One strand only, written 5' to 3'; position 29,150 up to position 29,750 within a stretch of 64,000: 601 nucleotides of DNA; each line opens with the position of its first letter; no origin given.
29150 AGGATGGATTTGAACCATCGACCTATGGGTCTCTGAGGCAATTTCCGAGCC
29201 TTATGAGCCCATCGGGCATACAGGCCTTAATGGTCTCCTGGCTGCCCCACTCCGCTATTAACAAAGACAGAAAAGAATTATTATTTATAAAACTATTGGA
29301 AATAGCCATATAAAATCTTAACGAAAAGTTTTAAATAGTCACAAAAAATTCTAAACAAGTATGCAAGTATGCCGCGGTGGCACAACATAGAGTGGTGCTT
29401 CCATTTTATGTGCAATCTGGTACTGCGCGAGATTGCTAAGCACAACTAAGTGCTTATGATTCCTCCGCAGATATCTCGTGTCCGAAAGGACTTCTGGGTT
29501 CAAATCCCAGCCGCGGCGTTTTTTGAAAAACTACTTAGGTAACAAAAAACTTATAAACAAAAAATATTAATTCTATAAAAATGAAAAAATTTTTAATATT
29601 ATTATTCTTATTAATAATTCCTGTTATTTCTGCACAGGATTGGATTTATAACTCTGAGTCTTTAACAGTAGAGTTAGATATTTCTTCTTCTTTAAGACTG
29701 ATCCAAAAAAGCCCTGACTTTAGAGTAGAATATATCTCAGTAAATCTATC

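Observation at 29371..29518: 148-nt tRNA-Ser(GCU) gene with a 34-nt anticodon intron and a D-arm insertion containing a duplicated D-arm-like hairpin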

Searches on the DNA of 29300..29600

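Call 5: search_rna_families(source=window, start=29300, end=29600, threshold=evalue, max_evalue=10, show_alignments=5)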
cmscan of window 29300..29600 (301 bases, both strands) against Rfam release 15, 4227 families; matches with E-value up to 10: 4.
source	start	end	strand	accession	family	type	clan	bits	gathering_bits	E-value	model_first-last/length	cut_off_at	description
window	29416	29532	-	RF00402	SNORA25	Gene; snRNA; snoRNA; HACA-box;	-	19.2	85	0.49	1-128/128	no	Small nucleolar RNA SNORA25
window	29464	29517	+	RF01684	mascRNA-menRNA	Gene;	-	17.2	42.5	0.55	1-56/56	no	MALAT1-associated small cytoplasmic RNA/MEN beta RNA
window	29404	29439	-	RF02700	HtrA_thermometer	Cis-reg; thermoregulator;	-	14.5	52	6.3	1-46/46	no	HtrA 5' UTR thermometer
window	29493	29510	+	RF00005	tRNA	Gene; tRNA;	CL00001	13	29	7.4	46-63/71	no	tRNA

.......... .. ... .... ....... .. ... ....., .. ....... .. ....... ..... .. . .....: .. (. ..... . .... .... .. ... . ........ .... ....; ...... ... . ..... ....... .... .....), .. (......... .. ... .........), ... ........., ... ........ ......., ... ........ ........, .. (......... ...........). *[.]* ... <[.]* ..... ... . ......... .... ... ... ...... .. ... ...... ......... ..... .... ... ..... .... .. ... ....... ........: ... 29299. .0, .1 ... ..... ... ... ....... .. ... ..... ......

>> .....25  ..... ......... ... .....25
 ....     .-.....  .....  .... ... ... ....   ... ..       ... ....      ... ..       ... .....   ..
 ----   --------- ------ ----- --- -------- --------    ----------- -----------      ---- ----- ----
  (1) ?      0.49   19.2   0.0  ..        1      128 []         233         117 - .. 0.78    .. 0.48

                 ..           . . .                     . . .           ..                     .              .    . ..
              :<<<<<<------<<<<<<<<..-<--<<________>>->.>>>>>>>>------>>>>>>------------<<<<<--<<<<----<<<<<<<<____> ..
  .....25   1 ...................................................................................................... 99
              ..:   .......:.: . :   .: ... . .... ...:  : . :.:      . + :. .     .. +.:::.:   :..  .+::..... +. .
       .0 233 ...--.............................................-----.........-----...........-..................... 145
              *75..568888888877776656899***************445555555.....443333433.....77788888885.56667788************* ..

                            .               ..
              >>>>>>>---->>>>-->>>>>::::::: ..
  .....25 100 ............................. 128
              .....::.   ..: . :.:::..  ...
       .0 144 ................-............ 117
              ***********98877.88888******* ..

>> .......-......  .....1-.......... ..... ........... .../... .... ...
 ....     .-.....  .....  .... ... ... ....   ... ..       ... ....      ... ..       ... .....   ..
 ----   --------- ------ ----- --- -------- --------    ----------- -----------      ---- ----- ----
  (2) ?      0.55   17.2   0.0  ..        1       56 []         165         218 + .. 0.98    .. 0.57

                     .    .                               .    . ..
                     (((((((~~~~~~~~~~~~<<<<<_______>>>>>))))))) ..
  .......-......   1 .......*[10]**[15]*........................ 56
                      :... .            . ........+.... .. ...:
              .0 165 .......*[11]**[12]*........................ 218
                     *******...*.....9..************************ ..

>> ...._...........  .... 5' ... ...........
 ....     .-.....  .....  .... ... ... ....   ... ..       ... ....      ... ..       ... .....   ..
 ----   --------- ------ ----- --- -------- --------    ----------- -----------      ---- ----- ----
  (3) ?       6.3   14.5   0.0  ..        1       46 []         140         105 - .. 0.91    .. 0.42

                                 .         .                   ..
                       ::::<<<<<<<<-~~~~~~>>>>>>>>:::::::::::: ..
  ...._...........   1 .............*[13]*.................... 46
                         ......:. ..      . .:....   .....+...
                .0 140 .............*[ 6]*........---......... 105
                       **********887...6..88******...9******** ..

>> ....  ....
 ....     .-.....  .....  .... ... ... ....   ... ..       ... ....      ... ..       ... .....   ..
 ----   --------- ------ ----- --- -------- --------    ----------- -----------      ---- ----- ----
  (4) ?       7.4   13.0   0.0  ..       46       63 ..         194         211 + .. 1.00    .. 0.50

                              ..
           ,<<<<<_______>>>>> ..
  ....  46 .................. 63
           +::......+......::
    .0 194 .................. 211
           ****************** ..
